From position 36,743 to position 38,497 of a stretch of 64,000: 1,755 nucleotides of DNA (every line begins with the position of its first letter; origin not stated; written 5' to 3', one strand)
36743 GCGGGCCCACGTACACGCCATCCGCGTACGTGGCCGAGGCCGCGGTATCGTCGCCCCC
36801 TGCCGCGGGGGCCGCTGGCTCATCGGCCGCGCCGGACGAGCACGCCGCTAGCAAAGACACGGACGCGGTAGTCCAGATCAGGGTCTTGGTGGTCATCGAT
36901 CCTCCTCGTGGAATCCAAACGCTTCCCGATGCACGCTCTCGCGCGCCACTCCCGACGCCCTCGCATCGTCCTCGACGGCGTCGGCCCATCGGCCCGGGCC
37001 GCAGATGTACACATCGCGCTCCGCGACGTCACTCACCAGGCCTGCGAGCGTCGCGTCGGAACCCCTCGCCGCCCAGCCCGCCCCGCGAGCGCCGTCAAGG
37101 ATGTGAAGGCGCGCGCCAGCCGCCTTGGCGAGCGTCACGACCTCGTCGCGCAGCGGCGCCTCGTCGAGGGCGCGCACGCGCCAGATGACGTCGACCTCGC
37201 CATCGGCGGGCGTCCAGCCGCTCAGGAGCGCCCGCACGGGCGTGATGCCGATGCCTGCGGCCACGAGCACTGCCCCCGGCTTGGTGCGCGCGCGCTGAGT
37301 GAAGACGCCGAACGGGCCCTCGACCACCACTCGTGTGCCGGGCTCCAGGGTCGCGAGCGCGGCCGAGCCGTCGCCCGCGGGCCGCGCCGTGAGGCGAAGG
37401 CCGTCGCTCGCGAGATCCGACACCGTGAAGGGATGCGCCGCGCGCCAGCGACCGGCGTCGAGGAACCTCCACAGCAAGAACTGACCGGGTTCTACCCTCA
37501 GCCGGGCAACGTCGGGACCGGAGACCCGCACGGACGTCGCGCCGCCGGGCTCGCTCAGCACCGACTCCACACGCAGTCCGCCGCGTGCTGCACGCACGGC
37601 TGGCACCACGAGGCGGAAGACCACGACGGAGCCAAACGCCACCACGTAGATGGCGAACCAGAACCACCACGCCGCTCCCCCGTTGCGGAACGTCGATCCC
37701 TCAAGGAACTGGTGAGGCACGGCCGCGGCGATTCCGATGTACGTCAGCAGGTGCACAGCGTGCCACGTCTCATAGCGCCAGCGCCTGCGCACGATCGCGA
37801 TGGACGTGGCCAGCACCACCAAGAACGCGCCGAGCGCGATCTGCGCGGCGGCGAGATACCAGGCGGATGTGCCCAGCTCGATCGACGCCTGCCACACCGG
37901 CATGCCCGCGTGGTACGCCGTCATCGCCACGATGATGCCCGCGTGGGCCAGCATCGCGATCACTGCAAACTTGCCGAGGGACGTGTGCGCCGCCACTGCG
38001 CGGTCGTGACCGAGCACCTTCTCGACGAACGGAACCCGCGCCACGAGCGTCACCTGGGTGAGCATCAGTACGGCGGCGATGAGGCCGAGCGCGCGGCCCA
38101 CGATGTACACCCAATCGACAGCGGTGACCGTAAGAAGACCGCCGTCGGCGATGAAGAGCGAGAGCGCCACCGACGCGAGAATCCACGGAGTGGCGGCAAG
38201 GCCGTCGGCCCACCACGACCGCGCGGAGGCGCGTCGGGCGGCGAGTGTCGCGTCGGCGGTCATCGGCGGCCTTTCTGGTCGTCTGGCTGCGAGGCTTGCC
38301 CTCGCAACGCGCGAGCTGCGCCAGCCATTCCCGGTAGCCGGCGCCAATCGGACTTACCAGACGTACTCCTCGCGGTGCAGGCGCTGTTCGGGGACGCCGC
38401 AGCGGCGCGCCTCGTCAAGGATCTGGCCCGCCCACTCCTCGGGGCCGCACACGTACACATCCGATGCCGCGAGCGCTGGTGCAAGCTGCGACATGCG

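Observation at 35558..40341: Duplicated FMN-binding/NOX-like reductase modules with ApbE: a putative trans-membrane electron-export system inserted between rpsP and the ffh block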

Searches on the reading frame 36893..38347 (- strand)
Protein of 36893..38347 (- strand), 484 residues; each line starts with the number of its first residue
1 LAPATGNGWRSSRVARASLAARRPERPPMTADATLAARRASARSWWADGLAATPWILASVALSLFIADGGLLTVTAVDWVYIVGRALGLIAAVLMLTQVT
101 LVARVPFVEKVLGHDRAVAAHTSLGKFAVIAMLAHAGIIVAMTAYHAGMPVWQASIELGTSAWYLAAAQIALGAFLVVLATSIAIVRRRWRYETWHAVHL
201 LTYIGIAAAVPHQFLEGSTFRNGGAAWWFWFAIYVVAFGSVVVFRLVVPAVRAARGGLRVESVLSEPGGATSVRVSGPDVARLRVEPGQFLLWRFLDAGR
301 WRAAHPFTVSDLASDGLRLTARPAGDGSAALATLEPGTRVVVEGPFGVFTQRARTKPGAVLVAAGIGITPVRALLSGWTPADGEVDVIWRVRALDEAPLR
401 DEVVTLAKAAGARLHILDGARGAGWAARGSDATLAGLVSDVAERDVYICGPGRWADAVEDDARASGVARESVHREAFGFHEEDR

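Call 3: search_protein_families(library=pfam, proteins=[window:36893-38347:-], max_evalue=0.01)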
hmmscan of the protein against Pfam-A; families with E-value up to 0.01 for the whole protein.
window:36893-38347:- (484 aa): 2 families
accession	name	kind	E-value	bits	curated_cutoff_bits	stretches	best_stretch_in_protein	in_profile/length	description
PF01794.25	Ferric_reduct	-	3.6e-13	50.1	28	1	87-209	1-120/121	Ferric reductase like transmembrane component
PF00175.26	NAD_binding_1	-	6e-06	27.3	22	1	361-459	1-108/109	Oxidoreductase NAD-binding domain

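Call 4: search_protein_families(library=ncbifam, proteins=[window:36893-38347:-], max_evalue=0.01)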
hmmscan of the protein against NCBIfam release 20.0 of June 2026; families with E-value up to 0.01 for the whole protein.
window:36893-38347:- (484 aa): 18 families
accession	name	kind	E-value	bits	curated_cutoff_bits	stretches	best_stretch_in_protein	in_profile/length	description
NF007964.0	PRK10684.1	equivalog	1.6e-13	50.3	383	1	287-479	39-239/333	NADH oxidoreductase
NF009805.0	PRK13289.1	equivalog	3.4e-12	46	432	1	284-482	184-397/399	NO-inducible flavohemoprotein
NF058606.1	GlBtMonoRdsGbcB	equivalog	2.6e-10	39.7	500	1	333-480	95-250/362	glycine betaine monooxygenase reductase subunit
NF000796.0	PRK00054.1-1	equivalog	9.9e-10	38.1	224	1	283-462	27-189/254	dihydroorotate dehydrogenase electron transfer subunit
NF045803.1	MethMoxFADbindMmoC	equivalog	1.1e-09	37.6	500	1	283-477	138-340/343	aromatic/alkene monooxygenase hydroxylase FAD-binding subunit MmoC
NF040810.1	BenC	equivalog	1.9e-09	37.2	430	1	281-477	130-330/333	benzoate 1,2-dioxygenase electron transfer component BenC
TIGR02160.1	PA_CoA_Oxy5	hypoth_equivalog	2.1e-09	36.7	420.8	1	259-480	5-244/352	1,2-phenylacetyl-CoA epoxidase subunit PaaE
NF004862.0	PRK06222.1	subfamily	4.6e-08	32.9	220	1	271-409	15-151/281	sulfide/dihydroorotate dehydrogenase-like FAD/NAD-binding protein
NF006220.0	PRK08345.1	subfamily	1e-06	28.2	395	1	283-410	41-170/294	cytochrome-c3 hydrogenase subunit gamma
NF000798.0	PRK00054.1-3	equivalog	1.7e-05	24.6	219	1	284-375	30-120/244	dihydroorotate dehydrogenase electron transfer subunit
NF000799.0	PRK00054.1-4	equivalog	3.5e-05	23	314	1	280-375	29-127/258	dihydroorotate dehydrogenase electron transfer subunit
TIGR02911.1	sulfite_red_B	equivalog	3.9e-05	22.9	288.6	1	285-384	31-127/261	anaerobic sulfite reductase subunit AsrB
NF009414.0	PRK12778.1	equivalog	0.00012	20.5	1103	1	273-408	17-150/752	bifunctional dihydroorotate dehydrogenase B NAD binding subunit/NADPH-dependent glutamate synthase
NF005963.0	PRK08051.1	equivalog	0.00015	21.2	230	1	331-479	78-232/233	NAD(P)H-flavin reductase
TIGR01941.1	nqrF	equivalog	0.00022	20.3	295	0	322-373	237-287/405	NADH:ubiquinone reductase (Na(+)-transporting) subunit F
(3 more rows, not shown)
